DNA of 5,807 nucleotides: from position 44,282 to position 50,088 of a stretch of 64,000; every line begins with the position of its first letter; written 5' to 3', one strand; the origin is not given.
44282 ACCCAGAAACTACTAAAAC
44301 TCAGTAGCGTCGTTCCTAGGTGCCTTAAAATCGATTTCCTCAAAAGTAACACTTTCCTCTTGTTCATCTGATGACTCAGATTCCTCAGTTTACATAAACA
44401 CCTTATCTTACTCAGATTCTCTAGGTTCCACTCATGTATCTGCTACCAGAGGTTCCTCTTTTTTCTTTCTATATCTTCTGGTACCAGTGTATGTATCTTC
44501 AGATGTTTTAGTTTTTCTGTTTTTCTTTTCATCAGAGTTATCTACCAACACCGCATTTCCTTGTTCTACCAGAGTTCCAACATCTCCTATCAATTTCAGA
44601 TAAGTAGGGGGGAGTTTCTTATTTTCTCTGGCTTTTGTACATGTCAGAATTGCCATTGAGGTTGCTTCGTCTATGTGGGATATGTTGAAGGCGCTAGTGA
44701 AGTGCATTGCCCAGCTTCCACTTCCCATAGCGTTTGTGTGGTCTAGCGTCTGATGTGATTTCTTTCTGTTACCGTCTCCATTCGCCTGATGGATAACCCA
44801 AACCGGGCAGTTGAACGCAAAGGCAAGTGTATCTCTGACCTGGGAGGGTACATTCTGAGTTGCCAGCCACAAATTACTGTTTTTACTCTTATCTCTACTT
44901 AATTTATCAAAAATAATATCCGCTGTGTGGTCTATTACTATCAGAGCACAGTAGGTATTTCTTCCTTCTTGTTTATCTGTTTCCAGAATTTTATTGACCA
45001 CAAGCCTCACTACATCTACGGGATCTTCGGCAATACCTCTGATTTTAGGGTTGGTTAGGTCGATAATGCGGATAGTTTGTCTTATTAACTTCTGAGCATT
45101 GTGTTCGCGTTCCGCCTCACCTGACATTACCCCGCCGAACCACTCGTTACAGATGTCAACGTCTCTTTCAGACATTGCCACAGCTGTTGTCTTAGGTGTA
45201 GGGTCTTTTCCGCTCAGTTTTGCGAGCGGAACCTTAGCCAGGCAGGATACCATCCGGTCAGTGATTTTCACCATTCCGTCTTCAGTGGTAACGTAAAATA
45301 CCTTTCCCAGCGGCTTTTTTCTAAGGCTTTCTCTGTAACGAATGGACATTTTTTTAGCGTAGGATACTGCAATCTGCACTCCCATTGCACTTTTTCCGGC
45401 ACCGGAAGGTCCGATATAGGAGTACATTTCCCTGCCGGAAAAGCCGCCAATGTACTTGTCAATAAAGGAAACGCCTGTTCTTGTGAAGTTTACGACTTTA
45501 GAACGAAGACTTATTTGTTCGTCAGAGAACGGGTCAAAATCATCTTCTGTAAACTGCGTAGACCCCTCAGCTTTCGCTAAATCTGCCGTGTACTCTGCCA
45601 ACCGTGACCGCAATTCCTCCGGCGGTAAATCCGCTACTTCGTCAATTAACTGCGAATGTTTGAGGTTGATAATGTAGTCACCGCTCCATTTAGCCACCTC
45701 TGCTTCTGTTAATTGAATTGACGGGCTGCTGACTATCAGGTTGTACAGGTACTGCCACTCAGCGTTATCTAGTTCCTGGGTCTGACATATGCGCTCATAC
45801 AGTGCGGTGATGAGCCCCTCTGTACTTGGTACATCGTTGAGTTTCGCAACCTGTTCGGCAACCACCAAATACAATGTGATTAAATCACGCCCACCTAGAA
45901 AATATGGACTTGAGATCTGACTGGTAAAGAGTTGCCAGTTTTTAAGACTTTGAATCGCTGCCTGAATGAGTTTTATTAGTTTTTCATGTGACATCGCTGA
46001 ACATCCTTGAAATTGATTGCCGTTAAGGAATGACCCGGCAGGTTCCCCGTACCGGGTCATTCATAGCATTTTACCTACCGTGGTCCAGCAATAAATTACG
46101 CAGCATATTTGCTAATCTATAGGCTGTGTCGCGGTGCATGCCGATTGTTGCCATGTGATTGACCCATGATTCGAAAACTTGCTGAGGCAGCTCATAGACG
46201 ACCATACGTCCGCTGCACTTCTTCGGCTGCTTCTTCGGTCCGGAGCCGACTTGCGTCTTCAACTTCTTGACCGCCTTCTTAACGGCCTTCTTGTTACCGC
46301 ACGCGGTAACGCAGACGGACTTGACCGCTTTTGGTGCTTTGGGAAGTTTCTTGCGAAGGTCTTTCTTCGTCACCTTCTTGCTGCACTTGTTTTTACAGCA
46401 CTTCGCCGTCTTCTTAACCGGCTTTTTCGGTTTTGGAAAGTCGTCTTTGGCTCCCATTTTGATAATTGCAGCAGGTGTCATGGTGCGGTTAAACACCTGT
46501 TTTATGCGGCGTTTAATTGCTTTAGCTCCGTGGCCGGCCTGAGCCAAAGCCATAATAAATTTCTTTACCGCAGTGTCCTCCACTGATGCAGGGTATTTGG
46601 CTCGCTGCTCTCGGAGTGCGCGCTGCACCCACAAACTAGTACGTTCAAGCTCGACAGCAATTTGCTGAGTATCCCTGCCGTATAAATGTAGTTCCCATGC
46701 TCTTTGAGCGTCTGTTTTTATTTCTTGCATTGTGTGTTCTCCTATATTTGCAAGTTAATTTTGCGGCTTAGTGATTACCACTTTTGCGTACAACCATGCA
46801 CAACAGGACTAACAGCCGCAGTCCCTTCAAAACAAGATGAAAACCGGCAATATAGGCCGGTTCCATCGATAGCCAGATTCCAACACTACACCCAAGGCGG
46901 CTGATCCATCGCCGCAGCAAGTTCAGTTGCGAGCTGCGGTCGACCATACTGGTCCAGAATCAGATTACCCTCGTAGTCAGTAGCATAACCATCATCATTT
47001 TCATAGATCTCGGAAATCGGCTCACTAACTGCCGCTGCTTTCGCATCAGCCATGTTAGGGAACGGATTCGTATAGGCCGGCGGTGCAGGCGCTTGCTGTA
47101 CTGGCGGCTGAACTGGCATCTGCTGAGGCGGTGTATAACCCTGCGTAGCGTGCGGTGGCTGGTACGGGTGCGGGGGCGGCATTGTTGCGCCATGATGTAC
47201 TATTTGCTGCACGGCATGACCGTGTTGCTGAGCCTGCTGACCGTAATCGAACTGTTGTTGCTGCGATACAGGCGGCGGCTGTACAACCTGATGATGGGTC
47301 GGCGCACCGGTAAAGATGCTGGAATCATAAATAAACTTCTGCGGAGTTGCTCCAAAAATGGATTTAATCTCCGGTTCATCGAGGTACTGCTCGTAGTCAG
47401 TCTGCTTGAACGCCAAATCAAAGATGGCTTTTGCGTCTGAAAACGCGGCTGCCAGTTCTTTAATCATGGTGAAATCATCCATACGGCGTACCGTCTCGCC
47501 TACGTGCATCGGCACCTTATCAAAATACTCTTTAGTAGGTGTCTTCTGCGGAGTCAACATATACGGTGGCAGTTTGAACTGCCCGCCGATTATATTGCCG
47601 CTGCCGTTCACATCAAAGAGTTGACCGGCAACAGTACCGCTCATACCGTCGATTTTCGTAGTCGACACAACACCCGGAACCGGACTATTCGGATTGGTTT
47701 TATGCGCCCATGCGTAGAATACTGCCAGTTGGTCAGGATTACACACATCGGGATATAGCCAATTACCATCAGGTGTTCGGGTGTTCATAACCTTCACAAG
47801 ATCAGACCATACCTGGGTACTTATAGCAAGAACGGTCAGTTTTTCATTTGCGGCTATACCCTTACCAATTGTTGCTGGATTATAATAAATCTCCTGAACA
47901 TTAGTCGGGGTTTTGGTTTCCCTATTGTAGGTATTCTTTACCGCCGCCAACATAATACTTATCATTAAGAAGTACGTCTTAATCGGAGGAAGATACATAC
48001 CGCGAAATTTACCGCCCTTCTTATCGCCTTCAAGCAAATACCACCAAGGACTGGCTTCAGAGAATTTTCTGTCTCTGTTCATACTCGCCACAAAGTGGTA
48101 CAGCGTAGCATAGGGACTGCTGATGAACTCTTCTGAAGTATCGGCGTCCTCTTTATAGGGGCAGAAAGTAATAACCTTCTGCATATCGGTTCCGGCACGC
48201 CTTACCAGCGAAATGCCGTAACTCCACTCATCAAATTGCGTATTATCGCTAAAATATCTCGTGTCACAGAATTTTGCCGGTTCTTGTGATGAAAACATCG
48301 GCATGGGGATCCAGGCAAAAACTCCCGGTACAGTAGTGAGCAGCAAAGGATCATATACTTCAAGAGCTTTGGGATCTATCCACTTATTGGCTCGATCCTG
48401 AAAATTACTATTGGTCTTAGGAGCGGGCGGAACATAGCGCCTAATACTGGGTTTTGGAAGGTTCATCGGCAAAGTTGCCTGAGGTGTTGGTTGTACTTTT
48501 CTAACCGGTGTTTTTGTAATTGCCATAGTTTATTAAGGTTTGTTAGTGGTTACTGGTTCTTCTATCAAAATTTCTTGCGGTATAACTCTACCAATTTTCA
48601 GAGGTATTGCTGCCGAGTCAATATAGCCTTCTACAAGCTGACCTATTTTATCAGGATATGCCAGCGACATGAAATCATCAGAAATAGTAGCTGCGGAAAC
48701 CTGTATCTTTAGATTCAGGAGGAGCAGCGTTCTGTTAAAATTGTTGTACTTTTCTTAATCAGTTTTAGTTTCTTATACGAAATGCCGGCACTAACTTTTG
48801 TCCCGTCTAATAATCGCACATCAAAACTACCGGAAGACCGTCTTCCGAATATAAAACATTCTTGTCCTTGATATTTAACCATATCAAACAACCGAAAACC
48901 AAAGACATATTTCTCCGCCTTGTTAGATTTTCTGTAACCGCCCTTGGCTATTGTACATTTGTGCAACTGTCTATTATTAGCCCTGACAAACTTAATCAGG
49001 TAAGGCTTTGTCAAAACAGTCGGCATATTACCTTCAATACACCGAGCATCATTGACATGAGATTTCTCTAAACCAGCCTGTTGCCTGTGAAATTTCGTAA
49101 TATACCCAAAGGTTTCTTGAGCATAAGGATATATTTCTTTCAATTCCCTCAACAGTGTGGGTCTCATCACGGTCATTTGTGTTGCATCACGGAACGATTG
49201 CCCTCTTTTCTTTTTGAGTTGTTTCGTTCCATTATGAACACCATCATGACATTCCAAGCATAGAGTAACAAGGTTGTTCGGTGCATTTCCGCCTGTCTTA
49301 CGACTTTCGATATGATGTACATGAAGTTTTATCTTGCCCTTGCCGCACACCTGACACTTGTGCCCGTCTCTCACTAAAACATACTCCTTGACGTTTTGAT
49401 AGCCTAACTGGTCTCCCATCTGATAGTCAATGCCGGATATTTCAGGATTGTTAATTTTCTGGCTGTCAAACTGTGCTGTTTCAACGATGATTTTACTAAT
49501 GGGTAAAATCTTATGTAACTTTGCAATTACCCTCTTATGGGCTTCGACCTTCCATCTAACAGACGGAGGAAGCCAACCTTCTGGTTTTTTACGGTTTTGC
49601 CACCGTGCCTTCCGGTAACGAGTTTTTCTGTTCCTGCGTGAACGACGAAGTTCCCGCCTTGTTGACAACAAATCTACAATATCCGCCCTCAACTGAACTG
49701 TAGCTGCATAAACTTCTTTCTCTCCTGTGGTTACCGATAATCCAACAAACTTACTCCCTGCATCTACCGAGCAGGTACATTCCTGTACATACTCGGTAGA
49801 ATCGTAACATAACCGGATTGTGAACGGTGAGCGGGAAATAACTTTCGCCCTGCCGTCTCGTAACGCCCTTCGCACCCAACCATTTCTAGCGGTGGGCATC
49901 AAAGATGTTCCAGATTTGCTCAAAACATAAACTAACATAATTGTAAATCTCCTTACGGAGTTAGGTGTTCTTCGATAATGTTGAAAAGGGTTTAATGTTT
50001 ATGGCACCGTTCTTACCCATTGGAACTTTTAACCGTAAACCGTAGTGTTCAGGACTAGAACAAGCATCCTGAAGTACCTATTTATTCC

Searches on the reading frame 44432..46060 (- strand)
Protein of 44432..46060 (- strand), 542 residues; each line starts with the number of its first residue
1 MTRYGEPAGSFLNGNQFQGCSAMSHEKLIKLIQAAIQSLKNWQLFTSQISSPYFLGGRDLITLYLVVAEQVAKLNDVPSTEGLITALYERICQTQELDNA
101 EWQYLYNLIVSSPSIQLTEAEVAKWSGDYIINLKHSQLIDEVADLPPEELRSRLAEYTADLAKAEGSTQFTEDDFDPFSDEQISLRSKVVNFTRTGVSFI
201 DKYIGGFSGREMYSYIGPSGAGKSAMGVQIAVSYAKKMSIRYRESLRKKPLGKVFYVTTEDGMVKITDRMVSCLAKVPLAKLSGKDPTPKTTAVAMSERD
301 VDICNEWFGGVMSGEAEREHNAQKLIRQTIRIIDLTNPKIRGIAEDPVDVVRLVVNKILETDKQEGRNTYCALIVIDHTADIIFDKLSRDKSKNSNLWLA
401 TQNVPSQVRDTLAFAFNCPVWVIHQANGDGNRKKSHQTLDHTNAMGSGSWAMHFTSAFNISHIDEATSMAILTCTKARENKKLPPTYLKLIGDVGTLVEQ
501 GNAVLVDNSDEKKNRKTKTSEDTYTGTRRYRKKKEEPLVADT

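Call 33: search_protein_families(library=phrogs, proteins=[window:44432-46060:-], max_evalue=0.001)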
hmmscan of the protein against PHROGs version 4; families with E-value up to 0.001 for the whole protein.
window:44432-46060:- (542 aa): 4 families
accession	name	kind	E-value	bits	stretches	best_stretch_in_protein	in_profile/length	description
phrog_19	-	DNA, RNA and nucleotide metabolism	5.8e-22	79.3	1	35-507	171-588/621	DnaB-like replicative helicase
phrog_239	-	DNA, RNA and nucleotide metabolism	1.8e-07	31.5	1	194-281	342-417/801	DNA primase/helicase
phrog_243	-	DNA, RNA and nucleotide metabolism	4.4e-06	26.8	0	364-433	136-198/273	DnaB-like replicative helicase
phrog_97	-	other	0.00048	20.4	1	186-237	43-100/506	UvsX-like recombinase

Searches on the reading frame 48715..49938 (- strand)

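Call 34: search_protein_families(library=phrogs, proteins=[window:48715-49938:-], max_evalue=0.001)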
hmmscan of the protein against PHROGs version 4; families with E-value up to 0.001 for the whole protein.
window:48715-49938:- (407 aa): 25 families
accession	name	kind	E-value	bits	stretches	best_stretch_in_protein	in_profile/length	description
phrog_2214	-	DNA, RNA and nucleotide metabolism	7.3e-50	171.3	1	3-354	5-375/429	HNH endonuclease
phrog_119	-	DNA, RNA and nucleotide metabolism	1.8e-47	163.2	1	2-302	1-317/443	HNH endonuclease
phrog_1271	-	DNA, RNA and nucleotide metabolism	8e-14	52.8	1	140-256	247-343/361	HNH endonuclease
phrog_144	-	DNA, RNA and nucleotide metabolism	9.6e-13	49.2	1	181-245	73-143/175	HNH endonuclease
phrog_589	-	DNA, RNA and nucleotide metabolism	1.1e-12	49.1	1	181-254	80-158/179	HNH endonuclease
phrog_32617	-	unknown function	1.9e-12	47.5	1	3-158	21-186/382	-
phrog_8446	-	DNA, RNA and nucleotide metabolism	7.3e-12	46.4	1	179-238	127-199/211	HNH endonuclease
phrog_740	-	DNA, RNA and nucleotide metabolism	8.6e-12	45.7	1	181-240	27-90/332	HNH endonuclease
phrog_8048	-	DNA, RNA and nucleotide metabolism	5.7e-11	43.1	1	181-240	165-231/273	HNH endonuclease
phrog_7370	-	DNA, RNA and nucleotide metabolism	3e-10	41.2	1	181-253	30-102/115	HNH endonuclease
phrog_7785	-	DNA, RNA and nucleotide metabolism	4.9e-10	40.6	1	182-248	60-125/147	HNH endonuclease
phrog_6050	-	DNA, RNA and nucleotide metabolism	5.4e-09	36.3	1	171-239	290-362/402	HNH endonuclease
phrog_333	-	DNA, RNA and nucleotide metabolism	1e-07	33.2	1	182-232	23-76/138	HNH endonuclease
phrog_5956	-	DNA, RNA and nucleotide metabolism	1.3e-07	32.3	1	183-248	50-123/138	HNH endonuclease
phrog_4581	-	head and packaging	5.3e-07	30.4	1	181-248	54-122/395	terminase small subunit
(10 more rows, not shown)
